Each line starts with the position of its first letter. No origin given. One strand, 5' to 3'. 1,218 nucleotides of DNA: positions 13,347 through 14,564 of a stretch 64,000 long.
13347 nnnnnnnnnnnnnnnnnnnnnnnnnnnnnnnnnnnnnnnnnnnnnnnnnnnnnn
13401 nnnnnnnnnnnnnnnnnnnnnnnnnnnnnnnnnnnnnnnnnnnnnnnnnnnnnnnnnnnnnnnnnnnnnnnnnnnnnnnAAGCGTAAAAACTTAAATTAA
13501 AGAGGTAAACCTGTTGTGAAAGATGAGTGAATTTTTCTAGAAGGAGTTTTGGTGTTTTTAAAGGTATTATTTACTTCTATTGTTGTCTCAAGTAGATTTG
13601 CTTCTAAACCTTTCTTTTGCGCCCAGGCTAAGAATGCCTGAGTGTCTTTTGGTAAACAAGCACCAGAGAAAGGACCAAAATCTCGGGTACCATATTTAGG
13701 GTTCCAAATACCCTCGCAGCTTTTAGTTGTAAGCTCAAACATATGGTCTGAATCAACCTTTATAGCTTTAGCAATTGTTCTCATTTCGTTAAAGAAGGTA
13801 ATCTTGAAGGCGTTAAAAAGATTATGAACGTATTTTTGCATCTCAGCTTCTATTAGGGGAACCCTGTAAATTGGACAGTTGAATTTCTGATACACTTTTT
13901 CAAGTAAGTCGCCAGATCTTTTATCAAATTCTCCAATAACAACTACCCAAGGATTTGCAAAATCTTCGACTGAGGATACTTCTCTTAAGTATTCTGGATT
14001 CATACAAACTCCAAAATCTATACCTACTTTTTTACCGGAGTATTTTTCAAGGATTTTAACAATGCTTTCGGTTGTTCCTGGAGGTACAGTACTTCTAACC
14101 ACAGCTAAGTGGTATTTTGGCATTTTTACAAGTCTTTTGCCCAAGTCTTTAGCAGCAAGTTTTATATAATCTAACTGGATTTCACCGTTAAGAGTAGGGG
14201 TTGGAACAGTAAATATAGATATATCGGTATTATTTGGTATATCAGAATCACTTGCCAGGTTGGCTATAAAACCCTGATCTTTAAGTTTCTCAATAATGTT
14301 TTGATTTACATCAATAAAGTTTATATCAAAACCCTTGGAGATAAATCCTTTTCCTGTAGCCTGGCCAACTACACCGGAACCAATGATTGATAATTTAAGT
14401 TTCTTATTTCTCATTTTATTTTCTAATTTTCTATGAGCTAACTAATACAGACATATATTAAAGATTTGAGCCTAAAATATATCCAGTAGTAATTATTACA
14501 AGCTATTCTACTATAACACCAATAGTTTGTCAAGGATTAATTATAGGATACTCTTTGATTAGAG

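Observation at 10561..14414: HAS/NodC/chitin-synthase-type GT2 fused to LysM and a parallel beta-helix, preceded by a C-terminally truncated UDP-glucose dehydrogenase homologue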

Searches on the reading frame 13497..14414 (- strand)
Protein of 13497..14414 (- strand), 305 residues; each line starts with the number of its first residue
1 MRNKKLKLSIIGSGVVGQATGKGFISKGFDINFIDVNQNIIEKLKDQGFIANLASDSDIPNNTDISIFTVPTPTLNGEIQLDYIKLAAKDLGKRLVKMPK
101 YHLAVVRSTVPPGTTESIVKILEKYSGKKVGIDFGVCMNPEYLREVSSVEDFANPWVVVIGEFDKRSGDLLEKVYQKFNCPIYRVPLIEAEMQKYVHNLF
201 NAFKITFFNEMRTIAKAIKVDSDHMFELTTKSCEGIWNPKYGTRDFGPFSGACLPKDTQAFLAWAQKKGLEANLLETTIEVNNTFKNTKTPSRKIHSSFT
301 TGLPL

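Call 5: search_protein_families(library=pfam, proteins=[window:13497-14414:-], max_evalue=0.01)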
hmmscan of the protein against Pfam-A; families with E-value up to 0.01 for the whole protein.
window:13497-14414:- (305 aa): 6 families
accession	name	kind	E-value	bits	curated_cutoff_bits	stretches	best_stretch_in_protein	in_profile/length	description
PF03721.20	UDPG_MGDP_dh_N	-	1.3e-29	103.6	27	2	60-173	74-186/187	UDP-glucose/GDP-mannose dehydrogenase family, NAD binding domain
PF00984.24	UDPG_MGDP_dh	-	2.9e-18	66.2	25.4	1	189-283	2-93/94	UDP-glucose/GDP-mannose dehydrogenase family, central domain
PF02737.24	3HCDH_N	-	0.0021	18.4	22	1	8-46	2-40/180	3-hydroxyacyl-CoA dehydrogenase, NAD binding domain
PF03446.21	NAD_binding_2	-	0.0038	17.7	21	1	8-74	2-67/161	NAD binding domain of 6-phosphogluconate dehydrogenase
PF03807.23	F420_oxidored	-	0.0054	17.7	21.6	0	7-73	1-70/94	NADP oxidoreductase coenzyme F420-dependent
PF14833.11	NAD_binding_11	-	0.0055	17.4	30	0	192-289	5-109/122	NAD-binding of NADP-dependent 3-hydroxyisobutyrate dehydrogenase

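Call 6: search_protein_families(library=ncbifam, proteins=[window:13497-14414:-], max_evalue=0.01)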
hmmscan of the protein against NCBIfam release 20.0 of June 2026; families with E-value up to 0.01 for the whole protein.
window:13497-14414:- (305 aa): 14 families
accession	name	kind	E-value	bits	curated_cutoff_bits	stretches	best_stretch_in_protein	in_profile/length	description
TIGR03026.1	NDP-sugDHase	subfamily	4.8e-57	193.6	189.8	1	7-287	2-298/413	nucleotide sugar dehydrogenase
NF041297.1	UDPGDh_AglM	equivalog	2.5e-48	165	670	2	58-284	70-299/429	UDP-glucose 6-dehydrogenase AglM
NF047673.2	TeichurnBiosyTuaD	equivalog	9.4e-37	127.2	700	1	61-286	76-294/439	UDP-glucose 6-dehydrogenase TuaD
NF040825.1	UDPMaNacDH_Arch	equivalog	3.1e-23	82.3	750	1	61-283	74-285/418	UDP-N-acetyl-D-mannosamine dehydrogenase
NF011631.0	PRK15057.1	equivalog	3.8e-17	62.5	757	1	58-287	69-285/388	UDP-glucose 6-dehydrogenase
NF008286.0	PRK11064.1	equivalog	3.2e-10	39.2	459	1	9-232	7-250/420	UDP-N-acetyl-D-mannosamine dehydrogenase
NF011729.0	PRK15182.1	equivalog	1.9e-09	36.8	592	1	31-227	36-241/425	Vi polysaccharide biosynthesis UDP-N-acetylglucosamine C-6 dehydrogenase TviB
NF043037.1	ThreonDh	equivalog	1.6e-05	24.5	350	1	6-123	3-111/297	L-threonate dehydrogenase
NF008592.0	PRK11559.1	equivalog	0.0018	17.6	397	1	6-74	3-70/296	2-hydroxy-3-oxopropionate reductase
NF006722.0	PRK09260.1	equivalog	0.0029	16.9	429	1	7-47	4-44/289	3-hydroxyacyl-CoA dehydrogenase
NF004699.0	PRK06035.1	equivalog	0.0035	16.5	500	1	8-43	6-41/294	3-hydroxyacyl-CoA dehydrogenase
NF002647.0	PRK02318.1-3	equivalog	0.0041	16.5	357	1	12-48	8-45/384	mannitol-1-phosphate 5-dehydrogenase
TIGR03911.1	pyrrolys_PylD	equivalog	0.0047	16.1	150.05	0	8-47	148-187/266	3-methylornithyl-N6-L-lysine dehydrogenase PylD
NF002651.0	PRK02318.2-4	equivalog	0.0057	15.8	269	0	5-50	3-49/368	mannitol-1-phosphate 5-dehydrogenase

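Call 8: search_solved_structures(query=window:13497-14414:-, max_evalue=0.001, show_alignments=2)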
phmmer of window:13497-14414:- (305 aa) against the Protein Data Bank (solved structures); distinct sequences matched with E-value up to 0.001: 30.
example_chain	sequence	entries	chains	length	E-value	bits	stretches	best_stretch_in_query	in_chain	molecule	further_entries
1mfz_A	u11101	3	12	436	2.5e-46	161.7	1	59-282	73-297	GDP-mannose 6-dehydrogenase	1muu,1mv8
3vtf_A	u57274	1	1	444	4e-41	144.6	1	61-283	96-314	UDP-glucose 6-dehydrogenase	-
3gg2_A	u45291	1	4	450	7.9e-27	97.7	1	60-286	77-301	Sugar dehydrogenase, UDP-glucose/GDP-mannose dehydrogenase family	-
2y0e_A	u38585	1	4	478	7.4e-25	91.2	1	62-288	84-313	UDP-GLUCOSE DEHYDROGENASE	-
2y0c_A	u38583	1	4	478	1e-24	90.8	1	62-288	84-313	UDP-GLUCOSE DEHYDROGENASE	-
2y0d_A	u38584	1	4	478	1e-24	90.8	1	62-288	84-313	UDP-GLUCOSE DEHYDROGENASE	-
4a7p_A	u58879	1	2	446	2.1e-23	86.4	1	61-288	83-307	UDP-GLUCOSE DEHYDROGENASE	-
4r16_A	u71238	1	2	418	2.5e-19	73.1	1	7-266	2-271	418aa long hypothetical UDP-N-acetyl-D-mannosaminuronic acid dehydrogenase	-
3phl_A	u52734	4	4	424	3.1e-14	56.3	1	57-287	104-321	UDP-glucose 6-dehydrogenase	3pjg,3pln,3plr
3pid_A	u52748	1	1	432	3.3e-14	56.2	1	57-287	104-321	UDP-glucose 6-dehydrogenase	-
3ojl_A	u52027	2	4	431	1e-13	54.7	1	6-285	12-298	Cap5O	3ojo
7kws_A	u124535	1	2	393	1.1e-13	54.6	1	41-285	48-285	UDP-glucose 6-dehydrogenase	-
1dli_A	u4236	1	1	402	3.4e-11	46.4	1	66-287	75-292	UDP-GLUCOSE DEHYDROGENASE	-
1dlj_A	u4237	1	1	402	8.7e-10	41.7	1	66-287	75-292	UDP-GLUCOSE DEHYDROGENASE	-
4xr9_A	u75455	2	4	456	1.1e-09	41.4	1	58-284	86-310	CalS8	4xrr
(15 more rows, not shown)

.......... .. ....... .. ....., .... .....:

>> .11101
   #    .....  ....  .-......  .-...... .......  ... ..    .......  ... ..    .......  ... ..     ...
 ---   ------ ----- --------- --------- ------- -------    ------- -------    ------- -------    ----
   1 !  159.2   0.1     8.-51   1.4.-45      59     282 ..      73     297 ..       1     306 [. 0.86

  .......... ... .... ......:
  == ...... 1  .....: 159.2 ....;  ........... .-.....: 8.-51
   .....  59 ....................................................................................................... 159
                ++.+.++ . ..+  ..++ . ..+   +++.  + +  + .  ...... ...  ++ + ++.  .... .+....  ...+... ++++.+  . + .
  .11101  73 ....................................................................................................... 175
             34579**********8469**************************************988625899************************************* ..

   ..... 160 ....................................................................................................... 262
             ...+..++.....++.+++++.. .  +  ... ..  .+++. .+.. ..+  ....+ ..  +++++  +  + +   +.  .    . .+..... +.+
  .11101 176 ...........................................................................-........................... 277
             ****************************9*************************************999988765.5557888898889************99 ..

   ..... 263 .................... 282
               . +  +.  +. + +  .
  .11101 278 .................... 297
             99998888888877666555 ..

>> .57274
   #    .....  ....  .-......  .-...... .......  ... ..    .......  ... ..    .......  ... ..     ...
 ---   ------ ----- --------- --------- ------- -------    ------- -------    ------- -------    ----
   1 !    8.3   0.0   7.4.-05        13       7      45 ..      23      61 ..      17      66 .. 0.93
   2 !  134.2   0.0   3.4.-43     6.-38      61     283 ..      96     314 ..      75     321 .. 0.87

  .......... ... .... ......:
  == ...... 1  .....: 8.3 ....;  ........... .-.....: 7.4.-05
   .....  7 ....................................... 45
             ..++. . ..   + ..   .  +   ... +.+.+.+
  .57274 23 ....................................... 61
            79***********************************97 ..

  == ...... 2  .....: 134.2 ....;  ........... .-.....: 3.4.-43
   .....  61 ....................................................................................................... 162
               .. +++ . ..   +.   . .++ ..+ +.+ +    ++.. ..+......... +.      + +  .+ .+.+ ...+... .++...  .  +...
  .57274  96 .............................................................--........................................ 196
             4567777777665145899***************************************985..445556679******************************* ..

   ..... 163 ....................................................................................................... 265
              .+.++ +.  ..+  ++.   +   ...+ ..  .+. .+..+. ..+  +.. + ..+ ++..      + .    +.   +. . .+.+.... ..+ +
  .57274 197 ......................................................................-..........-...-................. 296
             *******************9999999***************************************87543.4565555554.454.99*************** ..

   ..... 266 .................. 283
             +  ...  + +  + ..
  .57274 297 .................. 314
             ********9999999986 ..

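Call 15: find_homologous_proteins(query=window:13497-14414:-, max_evalue=0.00001)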
Query window:13497-14414:- (305 aa): 2169 proteins with E <= 0.00001 among 3341 candidates; the best 120 are listed.
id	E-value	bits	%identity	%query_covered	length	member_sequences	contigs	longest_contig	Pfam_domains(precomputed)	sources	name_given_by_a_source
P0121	5.2e-203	691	100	100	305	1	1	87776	PF00984.25,PF03721.21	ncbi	-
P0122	4.4e-168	576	85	95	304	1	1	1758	PF00984.25,PF03721.21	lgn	-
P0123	5.4e-167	573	83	100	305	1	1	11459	PF00984.25,PF03721.21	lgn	-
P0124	3.4e-165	567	82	100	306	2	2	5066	PF00984.25,PF03721.21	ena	-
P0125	2.4e-163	561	81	100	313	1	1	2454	PF00984.25,PF03721.21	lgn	-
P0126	4.3e-158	543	79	100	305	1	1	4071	PF00984.25,PF03721.21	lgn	-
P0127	3.8e-142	491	72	100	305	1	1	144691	PF00984.25,PF03721.21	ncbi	-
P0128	4.1e-140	484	71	96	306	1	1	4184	PF00984.25,PF03721.21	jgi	jgi:UDPglucose 6-dehydrogenase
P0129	5.4e-139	481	71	98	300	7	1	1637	PF00984.25,PF03721.21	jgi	-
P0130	7.4e-139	480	72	99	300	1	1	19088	PF00984.25,PF03721.21,PF03807.24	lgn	-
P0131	3.0e-138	478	72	90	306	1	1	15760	PF00984.25,PF03721.21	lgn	-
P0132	3.4e-137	475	69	100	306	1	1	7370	PF00984.25,PF03721.21,PF03807.24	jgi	jgi:UDPglucose 6-dehydrogenase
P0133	3.8e-137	475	71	95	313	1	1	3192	PF00984.25,PF03721.21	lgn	-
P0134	9.4e-136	470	74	92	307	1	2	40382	PF00984.25,PF03721.21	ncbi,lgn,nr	ncbi:UDP-glucose/GDP-mannose dehydrogenase family protein [Candidatus Daviesbacteria bacterium]|nr:U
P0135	2.7e-135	469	70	100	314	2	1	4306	PF00984.25,PF03721.21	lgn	-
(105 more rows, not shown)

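Call 57: search_protein_representatives(protein=window:13497-14414:-)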
Query: 305 residues. Proteins with E-value up to 0.001 (for the whole library): 12567; up to 1e-10: 5427; up to 1e-30: 416. The best 150 are listed.
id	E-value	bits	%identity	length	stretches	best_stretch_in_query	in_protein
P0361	7.8e-91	321.0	52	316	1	5-284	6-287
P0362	2.8e-86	306.0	51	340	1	5-291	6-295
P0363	1.2e-85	303.9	53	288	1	2-285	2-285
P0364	2.4e-84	299.7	49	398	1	7-286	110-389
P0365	2.8e-83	296.2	49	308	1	6-290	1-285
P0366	6.5e-76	272.0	48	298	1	5-284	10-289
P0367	1.2e-71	258.0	44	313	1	7-289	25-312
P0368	1.1e-70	254.9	43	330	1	7-285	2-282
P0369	2.0e-70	254.0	46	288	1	7-286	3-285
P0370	2.2e-70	253.9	55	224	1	7-225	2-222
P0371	3.5e-70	253.2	43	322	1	7-294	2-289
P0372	9.3e-70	251.8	52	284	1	6-246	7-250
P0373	4.6e-69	249.5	51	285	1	7-287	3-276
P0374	2.3e-68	247.2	48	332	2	100-293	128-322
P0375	9.8e-68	245.2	44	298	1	7-288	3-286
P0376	4.5e-67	243.0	42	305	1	8-279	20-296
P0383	7.5e-66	239.0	44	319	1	8-282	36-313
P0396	1.7e-60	221.4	42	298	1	6-283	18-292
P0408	1.2e-57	212.0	42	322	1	4-284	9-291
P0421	6.4e-54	199.8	38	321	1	7-287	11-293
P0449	1.2e-47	179.3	48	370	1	79-282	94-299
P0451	1.3e-47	179.1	37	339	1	5-283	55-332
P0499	2.2e-41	158.7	38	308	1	9-284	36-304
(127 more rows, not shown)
